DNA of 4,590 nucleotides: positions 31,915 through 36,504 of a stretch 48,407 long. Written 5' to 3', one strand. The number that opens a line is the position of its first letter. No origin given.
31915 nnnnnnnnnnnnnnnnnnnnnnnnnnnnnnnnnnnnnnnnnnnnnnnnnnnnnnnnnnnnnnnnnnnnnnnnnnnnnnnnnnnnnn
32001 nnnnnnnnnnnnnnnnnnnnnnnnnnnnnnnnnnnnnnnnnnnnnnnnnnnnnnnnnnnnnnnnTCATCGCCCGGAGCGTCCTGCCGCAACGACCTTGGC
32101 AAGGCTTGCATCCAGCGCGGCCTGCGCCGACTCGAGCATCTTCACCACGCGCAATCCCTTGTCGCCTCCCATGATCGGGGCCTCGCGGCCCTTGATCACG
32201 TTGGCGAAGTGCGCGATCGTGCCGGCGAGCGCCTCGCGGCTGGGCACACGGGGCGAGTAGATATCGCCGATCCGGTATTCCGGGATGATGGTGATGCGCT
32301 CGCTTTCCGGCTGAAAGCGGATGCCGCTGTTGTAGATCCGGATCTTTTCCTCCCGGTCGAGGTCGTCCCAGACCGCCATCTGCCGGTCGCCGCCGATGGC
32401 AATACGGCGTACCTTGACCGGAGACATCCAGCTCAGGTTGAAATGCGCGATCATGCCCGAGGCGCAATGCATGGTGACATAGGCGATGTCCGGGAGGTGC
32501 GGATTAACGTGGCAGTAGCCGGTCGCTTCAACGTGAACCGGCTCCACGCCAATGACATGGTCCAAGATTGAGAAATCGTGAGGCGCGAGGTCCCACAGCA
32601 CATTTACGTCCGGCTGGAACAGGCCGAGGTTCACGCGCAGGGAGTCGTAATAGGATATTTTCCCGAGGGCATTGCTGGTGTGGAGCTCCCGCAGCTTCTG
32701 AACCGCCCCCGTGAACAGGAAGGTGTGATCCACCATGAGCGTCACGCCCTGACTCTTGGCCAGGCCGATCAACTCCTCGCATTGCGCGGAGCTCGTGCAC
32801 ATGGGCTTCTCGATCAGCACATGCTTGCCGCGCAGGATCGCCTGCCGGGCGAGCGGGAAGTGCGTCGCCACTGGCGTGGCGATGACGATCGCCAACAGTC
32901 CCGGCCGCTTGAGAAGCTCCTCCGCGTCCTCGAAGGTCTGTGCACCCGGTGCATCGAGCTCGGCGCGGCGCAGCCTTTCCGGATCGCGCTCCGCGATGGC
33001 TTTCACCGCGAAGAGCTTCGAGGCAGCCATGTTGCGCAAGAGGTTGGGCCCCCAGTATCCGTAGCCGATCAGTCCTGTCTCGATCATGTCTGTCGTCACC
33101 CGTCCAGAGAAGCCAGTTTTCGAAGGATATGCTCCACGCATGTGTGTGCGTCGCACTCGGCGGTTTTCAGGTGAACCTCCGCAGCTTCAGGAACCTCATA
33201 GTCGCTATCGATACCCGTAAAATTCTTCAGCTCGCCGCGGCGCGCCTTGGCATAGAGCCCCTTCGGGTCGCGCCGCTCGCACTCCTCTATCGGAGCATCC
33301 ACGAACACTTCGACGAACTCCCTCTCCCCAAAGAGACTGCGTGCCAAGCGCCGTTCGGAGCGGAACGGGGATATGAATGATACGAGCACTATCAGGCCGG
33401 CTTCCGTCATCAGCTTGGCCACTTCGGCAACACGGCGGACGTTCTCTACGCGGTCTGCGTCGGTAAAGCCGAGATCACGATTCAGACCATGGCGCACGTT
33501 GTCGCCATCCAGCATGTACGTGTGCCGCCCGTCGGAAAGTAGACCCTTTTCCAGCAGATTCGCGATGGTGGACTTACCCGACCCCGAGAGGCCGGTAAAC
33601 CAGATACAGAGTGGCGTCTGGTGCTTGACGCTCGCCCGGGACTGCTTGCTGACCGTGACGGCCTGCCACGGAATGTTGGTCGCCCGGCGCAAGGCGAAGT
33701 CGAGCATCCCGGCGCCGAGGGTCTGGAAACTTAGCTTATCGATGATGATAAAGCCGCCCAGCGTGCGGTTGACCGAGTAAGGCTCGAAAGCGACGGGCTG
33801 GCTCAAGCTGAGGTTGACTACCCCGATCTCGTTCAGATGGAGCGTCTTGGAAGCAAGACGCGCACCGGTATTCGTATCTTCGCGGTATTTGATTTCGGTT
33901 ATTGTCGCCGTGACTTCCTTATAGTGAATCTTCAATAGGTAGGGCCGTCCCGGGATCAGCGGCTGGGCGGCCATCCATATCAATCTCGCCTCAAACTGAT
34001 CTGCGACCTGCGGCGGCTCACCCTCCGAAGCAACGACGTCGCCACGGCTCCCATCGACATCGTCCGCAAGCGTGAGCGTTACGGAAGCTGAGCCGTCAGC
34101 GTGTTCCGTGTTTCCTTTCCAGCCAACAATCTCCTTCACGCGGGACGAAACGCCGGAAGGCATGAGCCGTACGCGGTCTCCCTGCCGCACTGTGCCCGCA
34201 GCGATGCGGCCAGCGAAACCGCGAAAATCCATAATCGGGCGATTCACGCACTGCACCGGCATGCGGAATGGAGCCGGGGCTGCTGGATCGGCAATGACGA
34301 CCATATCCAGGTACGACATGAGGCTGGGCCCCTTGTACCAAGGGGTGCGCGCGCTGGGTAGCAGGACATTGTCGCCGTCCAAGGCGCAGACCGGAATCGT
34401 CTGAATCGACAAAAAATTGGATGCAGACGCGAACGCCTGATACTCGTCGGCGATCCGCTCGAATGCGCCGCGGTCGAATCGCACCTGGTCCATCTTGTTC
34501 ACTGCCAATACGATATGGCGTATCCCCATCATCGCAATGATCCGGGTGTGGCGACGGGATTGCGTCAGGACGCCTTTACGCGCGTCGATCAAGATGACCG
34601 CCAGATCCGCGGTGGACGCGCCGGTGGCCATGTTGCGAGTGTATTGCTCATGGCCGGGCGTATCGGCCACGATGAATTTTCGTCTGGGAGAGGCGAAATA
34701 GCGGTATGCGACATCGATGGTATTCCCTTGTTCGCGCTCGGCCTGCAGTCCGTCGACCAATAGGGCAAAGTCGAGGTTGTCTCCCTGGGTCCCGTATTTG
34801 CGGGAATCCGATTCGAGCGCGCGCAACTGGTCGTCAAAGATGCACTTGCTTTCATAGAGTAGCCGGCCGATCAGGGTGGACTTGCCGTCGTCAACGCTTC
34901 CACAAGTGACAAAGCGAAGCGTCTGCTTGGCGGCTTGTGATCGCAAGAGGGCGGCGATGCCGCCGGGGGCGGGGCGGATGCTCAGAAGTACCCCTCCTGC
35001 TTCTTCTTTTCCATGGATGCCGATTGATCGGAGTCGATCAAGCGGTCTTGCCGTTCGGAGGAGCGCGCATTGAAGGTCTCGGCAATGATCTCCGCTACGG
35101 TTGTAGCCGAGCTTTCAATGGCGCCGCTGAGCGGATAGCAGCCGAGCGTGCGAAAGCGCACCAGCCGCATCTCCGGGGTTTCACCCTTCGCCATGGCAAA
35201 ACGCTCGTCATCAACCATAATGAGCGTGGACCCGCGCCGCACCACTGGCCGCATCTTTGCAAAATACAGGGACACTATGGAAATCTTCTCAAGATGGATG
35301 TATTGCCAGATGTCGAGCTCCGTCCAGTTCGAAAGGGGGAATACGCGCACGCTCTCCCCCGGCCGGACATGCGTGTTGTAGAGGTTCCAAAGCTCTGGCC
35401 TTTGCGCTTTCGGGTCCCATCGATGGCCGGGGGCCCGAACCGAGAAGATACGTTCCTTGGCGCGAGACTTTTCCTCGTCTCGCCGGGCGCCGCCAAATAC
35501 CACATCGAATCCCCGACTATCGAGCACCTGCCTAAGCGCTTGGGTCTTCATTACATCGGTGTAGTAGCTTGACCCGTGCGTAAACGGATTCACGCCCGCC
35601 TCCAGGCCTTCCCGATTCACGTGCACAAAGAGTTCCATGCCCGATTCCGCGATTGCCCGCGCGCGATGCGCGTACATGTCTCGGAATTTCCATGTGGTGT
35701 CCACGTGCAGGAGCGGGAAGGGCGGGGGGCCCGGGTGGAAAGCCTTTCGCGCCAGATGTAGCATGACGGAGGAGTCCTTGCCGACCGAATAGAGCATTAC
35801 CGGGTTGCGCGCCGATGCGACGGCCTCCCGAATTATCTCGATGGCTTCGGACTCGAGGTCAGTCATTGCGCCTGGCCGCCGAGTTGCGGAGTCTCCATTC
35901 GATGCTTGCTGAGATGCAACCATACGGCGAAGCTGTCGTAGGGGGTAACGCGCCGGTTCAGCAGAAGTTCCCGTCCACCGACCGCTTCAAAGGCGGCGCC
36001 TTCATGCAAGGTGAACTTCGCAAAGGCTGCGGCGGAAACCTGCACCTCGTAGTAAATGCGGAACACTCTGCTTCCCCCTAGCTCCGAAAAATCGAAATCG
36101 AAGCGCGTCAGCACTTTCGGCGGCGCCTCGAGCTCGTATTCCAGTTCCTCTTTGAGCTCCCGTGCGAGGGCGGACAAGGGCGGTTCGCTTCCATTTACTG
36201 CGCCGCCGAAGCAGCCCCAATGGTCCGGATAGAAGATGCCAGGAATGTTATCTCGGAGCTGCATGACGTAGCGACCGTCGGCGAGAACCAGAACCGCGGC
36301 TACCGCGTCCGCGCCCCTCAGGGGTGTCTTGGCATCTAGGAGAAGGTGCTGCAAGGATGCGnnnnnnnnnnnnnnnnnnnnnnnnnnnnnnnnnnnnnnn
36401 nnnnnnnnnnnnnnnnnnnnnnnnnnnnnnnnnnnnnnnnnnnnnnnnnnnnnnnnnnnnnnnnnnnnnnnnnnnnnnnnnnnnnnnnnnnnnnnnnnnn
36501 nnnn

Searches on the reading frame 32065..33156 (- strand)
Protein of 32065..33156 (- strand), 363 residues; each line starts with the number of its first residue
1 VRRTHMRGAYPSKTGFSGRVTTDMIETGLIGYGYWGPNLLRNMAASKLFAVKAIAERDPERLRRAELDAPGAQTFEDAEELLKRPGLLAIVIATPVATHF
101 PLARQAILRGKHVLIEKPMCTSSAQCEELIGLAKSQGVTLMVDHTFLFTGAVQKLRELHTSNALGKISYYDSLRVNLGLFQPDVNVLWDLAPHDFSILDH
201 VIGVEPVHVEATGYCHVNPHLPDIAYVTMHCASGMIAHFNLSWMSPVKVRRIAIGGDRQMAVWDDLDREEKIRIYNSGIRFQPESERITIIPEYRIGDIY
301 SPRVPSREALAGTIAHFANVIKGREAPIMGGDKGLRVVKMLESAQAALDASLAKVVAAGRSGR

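Call 3: search_protein_families(library=pfam, proteins=[window:32065-33156:-], max_evalue=0.001)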
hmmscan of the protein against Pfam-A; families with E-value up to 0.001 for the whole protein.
window:32065-33156:- (363 aa): 4 families
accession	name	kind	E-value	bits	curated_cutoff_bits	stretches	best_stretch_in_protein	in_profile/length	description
PF01408.29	GFO_IDH_MocA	-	2e-25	90.3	24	1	26-144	2-120/120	Oxidoreductase family, NAD-binding Rossmann fold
PF22725.1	GFO_IDH_MocA_C3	-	3.7e-11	43.5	27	1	153-260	2-122/124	GFO/IDH/MocA C-terminal domain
PF02894.22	GFO_IDH_MocA_C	-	5.8e-05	23.4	22.9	1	186-346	42-208/218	Oxidoreductase family, C-terminal alpha/beta domain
PF03447.22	NAD_binding_3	-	0.00017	22.7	24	1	31-142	1-115/116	Homoserine dehydrogenase, NAD binding domain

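Call 4: search_protein_families(library=ncbifam, proteins=[window:32065-33156:-], max_evalue=0.001)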
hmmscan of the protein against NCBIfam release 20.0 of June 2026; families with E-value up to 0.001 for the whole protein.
window:32065-33156:- (363 aa): 10 families
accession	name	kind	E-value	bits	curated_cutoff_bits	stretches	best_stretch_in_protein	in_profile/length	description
NF040723.1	UDP-GlcNAcDh_Arch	equivalog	2.3e-32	112.7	450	1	26-339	2-292/302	UDP-N-acetylglucosamine 3-dehydrogenase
TIGR04380.1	myo_inos_iolG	equivalog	1.8e-25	89.6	355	1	24-349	1-324/330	inositol 2-dehydrogenase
NF008607.0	PRK11579.1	subfamily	1.3e-22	80.3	330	1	22-188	2-163/346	oxidoreductase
NF041392.1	XylDh_Gfo6_Halo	equivalog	5.3e-14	51.8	350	1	22-166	14-162/350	D-xylose 1-dehydrogenase Gfo6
NF052479.1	LevoglcsnDh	equivalog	2.8e-10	39.5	650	1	50-169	37-156/386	levoglucosan dehydrogenase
NF007574.0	PRK10206.1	equivalog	3e-10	39.7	352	1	76-168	55-147/345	oxidoreductase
NF058563.1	BT_2159_fam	equivalog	7.6e-09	35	650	1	25-143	1-119/350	disaccharide 3-dehydrogenase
NF058561.1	BT_2158_fam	equivalog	1.8e-08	33.4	750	1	21-167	32-177/487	glycoside 3-dehydrogenase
NF052679.1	InsChiInosDhIolG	equivalog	3.8e-06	26.1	540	1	25-140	8-120/343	bifunctional inositol 2-dehydrogenase/D-chiro-inositol 1-dehydrogenase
TIGR01761.1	thiaz-red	subfamily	0.00042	19.9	188.8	1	67-155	46-134/350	thiazolinyl imide reductase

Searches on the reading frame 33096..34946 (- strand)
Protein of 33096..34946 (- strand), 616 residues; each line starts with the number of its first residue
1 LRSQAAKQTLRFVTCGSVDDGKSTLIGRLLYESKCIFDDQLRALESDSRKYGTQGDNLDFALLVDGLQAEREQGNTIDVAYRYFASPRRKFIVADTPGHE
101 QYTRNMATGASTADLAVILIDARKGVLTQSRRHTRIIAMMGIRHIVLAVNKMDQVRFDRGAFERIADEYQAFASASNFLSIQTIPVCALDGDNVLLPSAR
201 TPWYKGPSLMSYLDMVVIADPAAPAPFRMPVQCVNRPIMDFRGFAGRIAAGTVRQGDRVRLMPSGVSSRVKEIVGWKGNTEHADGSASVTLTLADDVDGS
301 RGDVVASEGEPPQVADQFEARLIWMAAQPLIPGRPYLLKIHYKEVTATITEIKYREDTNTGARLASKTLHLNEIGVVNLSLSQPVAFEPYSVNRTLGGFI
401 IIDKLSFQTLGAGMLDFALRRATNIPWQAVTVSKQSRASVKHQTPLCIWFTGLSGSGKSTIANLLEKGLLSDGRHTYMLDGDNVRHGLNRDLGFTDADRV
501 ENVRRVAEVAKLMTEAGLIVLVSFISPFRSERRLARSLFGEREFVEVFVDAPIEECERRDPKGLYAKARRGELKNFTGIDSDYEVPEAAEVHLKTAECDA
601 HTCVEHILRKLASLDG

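Call 87: search_protein_families(library=ncbifam, proteins=[window:33096-34946:-], max_evalue=1e-10)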
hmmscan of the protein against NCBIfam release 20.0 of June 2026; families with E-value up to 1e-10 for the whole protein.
window:33096-34946:- (616 aa): 21 families
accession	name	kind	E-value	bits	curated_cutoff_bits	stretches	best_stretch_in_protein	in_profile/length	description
NF004035.0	PRK05506.1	subfamily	2.9e-289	960.8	715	1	3-612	18-627/632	bifunctional sulfate adenylyltransferase subunit 1/adenylylsulfate kinase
NF003478.0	PRK05124.1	equivalog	8.5e-179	595.1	590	1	2-441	20-459/475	sulfate adenylyltransferase subunit CysN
TIGR02034.1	CysN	subfamily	7.7e-177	588.4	336.1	1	10-415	1-406/406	sulfate adenylyltransferase, large subunit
NF003013.0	PRK03846.1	subfamily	1.8e-83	279.2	163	1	422-612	5-195/202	adenylyl-sulfate kinase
NF008969.0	PRK12317.1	subfamily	1.4e-79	267.7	502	1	6-414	4-417/426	elongation factor 1-alpha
TIGR00455.1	apsK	equivalog_domain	5.9e-74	247.7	138.7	1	427-610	1-183/184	adenylyl-sulfate kinase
TIGR00483.1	EF-1_alpha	equivalog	3e-71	240.1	540.1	1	7-415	5-419/427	translation elongation factor EF-1 subunit alpha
NF004040.0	PRK05537.1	equivalog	3.4e-59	200.8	669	1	436-612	387-565/572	bifunctional sulfate adenylyltransferase/adenylylsulfate kinase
NF002059.0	PRK00889.1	subfamily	2.3e-56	190.3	244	1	444-614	4-172/177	adenylyl-sulfate kinase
NF004041.0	PRK05541.1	subfamily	3.3e-34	118.4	127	1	442-612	4-171/176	adenylyl-sulfate kinase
TIGR00475.1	selB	equivalog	5.5e-27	94.7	242.25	1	67-350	28-297/581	selenocysteine-specific translation elongation factor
NF000766.0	PRK00049.1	subfamily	6e-21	74.7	449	1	11-270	14-254/396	elongation factor Tu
NF009373.0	PRK12736.1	subfamily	2.2e-20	72.8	452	1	10-272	13-258/394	elongation factor Tu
NF009372.0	PRK12735.1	subfamily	4.8e-20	71.7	479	1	58-270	45-254/396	elongation factor Tu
TIGR00485.1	EF-Tu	equivalog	3.5e-18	65.5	522.4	1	11-270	14-252/394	elongation factor Tu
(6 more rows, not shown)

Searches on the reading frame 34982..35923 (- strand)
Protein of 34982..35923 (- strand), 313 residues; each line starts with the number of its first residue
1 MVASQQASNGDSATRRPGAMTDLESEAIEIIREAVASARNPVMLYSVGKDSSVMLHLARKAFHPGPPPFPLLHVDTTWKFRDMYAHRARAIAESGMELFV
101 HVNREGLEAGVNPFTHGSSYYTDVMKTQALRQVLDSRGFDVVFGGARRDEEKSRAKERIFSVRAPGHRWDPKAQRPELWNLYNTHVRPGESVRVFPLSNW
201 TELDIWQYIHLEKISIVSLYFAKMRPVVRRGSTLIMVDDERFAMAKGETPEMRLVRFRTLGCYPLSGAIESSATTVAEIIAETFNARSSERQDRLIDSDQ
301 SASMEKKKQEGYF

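Call 87: search_protein_families(library=ncbifam, proteins=[window:34982-35923:-], max_evalue=1e-10)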
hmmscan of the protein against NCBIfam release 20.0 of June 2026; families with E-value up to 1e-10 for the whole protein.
window:34982-35923:- (313 aa): 3 families
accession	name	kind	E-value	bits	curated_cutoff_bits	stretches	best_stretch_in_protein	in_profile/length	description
NF009214.0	PRK12563.1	equivalog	5.4e-151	502.4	413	1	7-313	11-317/317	sulfate adenylyltransferase subunit CysD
TIGR02039.1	CysD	subfamily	5.5e-143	475.9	396.6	1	22-313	3-294/294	sulfate adenylyltransferase, small subunit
NF003587.0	PRK05253.1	subfamily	1.9e-136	454.2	195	1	19-313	8-301/301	sulfate adenylyltransferase subunit CysD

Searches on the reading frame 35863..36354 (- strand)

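Call 50: search_protein_families(library=pfam, proteins=[window:35863-36354:-], max_evalue=0.00001)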
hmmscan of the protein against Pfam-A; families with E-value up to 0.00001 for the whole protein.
window:35863-36354:- (163 aa): 1 family
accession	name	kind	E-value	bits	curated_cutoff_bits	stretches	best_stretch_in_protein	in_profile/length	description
PF00293.34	NUDIX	-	5.1e-07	30.2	21.1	1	17-105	5-94/134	NUDIX domain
